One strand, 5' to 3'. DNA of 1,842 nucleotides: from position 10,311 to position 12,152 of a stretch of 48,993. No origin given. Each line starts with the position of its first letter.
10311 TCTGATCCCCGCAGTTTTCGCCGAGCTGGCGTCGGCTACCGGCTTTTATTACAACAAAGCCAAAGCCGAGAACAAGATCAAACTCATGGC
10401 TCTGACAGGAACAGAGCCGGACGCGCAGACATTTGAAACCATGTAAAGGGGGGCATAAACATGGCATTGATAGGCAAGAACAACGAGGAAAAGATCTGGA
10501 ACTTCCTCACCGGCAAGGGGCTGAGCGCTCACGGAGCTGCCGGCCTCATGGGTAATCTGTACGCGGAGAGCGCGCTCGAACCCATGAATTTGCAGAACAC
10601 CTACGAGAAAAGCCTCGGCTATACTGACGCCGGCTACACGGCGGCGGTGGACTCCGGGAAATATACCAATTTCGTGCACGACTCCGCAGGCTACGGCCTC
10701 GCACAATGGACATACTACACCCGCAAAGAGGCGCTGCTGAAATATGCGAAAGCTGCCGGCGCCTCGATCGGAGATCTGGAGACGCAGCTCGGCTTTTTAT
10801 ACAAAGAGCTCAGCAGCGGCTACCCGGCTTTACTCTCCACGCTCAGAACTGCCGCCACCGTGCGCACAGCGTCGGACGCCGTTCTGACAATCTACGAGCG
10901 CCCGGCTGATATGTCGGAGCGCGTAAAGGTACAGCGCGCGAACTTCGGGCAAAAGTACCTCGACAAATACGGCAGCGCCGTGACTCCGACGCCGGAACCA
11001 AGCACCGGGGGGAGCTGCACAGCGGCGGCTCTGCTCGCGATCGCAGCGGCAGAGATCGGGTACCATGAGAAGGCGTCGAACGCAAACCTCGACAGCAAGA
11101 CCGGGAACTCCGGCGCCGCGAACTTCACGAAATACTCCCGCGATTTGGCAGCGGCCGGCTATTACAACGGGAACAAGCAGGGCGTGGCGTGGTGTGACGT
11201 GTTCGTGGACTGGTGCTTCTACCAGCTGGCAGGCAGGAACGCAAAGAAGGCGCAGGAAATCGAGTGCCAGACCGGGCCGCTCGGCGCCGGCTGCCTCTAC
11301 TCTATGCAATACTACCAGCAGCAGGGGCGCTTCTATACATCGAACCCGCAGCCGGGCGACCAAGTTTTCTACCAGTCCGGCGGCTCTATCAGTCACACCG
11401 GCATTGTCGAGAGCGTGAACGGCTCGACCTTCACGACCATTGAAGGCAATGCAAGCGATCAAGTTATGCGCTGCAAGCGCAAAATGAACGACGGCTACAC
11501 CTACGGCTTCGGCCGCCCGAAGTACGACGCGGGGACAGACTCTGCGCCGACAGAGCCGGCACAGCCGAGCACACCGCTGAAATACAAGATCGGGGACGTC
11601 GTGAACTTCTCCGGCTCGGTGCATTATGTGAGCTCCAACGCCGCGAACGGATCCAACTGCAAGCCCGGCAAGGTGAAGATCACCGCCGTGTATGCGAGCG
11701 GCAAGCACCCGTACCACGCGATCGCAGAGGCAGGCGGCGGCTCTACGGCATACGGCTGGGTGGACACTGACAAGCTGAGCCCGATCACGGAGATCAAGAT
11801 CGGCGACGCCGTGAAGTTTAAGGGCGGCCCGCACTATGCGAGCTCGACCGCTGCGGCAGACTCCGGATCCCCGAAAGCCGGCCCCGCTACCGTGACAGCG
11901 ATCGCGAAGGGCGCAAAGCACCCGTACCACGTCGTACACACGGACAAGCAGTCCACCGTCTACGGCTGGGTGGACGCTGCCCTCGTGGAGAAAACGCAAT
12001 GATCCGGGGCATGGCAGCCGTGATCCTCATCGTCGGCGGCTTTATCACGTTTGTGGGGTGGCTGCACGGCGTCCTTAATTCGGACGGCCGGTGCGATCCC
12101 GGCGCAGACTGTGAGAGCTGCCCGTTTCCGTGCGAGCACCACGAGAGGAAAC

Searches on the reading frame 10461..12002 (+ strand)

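Call 80: search_protein_families(library=phrogs, proteins=[window:10461-12002:+], max_evalue=0.00001)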
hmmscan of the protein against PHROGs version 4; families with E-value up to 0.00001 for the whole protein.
window:10461-12002:+ (513 aa): 10 families
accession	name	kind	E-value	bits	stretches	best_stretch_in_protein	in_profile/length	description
phrog_20388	-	lysis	7.2e-120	402.5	3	1-185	1-182/527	endolysin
phrog_9589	-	lysis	1.2e-26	95.2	1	188-407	4-214/281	endolysin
phrog_38078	-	unknown function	1.9e-18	67.8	1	184-264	218-297/423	-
phrog_8949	-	unknown function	2.1e-17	64.8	1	8-173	335-474/557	-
phrog_21357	-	lysis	5.1e-12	46.7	1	187-357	3-162/225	endolysin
phrog_9570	-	tail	3.6e-11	43.7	1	7-173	478-622/689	tail length tape measure protein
phrog_19487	-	tail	5.4e-08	32.6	1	9-156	826-948/1147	tail length tape measure protein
phrog_24249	-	tail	3.8e-07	30.3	0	12-133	16-110/739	tail protein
phrog_3513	-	lysis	9.8e-07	28.1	0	362-440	1060-1135/1434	endolysin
phrog_11037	-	unknown function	1.4e-06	28.8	0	6-162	15-153/365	-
